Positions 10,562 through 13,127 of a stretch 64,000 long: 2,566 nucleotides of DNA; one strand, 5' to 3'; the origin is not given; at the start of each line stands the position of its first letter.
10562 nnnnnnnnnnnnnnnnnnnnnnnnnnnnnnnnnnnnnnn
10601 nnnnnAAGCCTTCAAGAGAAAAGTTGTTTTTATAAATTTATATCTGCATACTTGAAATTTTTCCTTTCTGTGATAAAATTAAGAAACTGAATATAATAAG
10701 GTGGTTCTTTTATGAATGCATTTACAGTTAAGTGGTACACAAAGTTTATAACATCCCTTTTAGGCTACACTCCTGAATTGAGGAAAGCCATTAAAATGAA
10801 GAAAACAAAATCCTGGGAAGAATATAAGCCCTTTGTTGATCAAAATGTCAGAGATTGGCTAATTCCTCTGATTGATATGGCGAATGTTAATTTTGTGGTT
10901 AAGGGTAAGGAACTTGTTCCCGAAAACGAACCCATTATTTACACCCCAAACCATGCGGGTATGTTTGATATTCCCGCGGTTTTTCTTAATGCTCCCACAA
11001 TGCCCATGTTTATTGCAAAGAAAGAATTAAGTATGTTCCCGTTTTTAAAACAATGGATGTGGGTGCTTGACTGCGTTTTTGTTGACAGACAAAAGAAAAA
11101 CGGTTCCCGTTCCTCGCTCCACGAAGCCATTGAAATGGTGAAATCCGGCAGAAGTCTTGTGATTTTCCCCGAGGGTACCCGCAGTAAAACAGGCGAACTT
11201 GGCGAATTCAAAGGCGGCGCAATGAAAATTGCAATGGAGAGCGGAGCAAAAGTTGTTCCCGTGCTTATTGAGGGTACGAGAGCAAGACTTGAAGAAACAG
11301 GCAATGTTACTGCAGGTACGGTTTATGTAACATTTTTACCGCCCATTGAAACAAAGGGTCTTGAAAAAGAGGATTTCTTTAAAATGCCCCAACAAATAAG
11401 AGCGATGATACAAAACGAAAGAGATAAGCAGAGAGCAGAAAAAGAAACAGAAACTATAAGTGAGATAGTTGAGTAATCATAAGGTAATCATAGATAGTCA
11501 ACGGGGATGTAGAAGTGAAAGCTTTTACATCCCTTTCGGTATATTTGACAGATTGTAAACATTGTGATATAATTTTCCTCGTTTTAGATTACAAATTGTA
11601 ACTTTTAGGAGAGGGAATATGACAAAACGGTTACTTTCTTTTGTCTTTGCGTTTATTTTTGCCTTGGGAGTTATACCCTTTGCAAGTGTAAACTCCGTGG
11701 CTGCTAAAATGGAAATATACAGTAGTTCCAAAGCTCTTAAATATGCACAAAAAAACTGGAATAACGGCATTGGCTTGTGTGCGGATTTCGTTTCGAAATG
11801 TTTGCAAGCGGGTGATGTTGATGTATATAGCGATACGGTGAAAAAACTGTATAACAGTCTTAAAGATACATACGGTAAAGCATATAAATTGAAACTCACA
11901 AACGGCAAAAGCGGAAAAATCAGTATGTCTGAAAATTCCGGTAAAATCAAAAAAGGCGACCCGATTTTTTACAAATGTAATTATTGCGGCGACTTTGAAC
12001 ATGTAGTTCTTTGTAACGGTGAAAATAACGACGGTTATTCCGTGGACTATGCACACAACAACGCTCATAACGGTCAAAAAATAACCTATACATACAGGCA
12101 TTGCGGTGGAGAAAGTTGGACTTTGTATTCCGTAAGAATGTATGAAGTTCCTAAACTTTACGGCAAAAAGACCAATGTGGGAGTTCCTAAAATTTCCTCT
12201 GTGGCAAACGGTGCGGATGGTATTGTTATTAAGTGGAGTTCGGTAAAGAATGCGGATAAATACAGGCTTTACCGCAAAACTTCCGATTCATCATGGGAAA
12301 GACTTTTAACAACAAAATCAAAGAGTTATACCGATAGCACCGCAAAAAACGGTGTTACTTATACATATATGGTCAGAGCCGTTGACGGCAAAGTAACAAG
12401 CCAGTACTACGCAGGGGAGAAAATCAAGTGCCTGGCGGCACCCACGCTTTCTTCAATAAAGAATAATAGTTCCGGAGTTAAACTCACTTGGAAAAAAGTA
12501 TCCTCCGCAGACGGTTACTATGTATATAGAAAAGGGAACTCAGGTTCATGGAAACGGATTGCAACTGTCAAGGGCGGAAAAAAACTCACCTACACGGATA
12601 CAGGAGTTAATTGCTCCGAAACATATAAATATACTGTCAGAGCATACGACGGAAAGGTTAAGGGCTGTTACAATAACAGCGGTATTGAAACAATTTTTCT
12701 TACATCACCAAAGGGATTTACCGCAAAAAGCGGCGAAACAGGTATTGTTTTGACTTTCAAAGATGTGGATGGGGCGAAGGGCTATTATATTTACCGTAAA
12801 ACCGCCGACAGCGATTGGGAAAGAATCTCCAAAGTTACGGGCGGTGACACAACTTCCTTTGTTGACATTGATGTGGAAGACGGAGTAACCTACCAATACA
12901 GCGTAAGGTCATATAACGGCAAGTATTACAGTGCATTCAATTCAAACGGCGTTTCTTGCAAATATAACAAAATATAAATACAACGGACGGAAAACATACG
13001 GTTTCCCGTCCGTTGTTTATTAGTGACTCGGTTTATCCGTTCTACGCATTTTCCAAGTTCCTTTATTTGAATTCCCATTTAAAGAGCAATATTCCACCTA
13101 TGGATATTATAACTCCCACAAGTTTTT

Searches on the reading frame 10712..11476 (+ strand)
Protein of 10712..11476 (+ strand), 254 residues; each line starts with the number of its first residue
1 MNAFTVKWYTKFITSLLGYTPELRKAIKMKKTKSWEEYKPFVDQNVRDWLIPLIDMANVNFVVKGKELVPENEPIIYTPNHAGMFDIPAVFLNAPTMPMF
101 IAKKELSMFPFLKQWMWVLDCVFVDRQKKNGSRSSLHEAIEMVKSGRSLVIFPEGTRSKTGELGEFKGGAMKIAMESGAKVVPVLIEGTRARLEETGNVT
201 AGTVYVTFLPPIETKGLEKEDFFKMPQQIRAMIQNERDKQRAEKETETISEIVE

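Call 53: search_protein_families(library=pfam, proteins=[window:10712-11476:+], max_evalue=0.0001)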
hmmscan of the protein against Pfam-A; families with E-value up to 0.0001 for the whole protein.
window:10712-11476:+ (254 aa): 1 family
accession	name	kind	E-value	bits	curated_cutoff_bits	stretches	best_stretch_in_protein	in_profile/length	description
PF01553.26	Acyltransferase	-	2.5e-32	111.9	23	1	61-186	2-131/132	Acyltransferase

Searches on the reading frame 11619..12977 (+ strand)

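Call 53: search_protein_families(library=pfam, proteins=[window:11619-12977:+], max_evalue=0.0001)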
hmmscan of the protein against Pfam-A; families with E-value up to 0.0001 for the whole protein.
window:11619-12977:+ (452 aa): 2 families
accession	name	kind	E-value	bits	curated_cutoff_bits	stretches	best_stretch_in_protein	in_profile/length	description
PF21910.2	GH85_C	-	4e-13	50.1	27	0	197-237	15-54/95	GH85 endohexosaminidases, C-terminal domain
PF00041.27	fn3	-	1.4e-09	38.5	25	0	275-349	3-75/84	Fibronectin type III domain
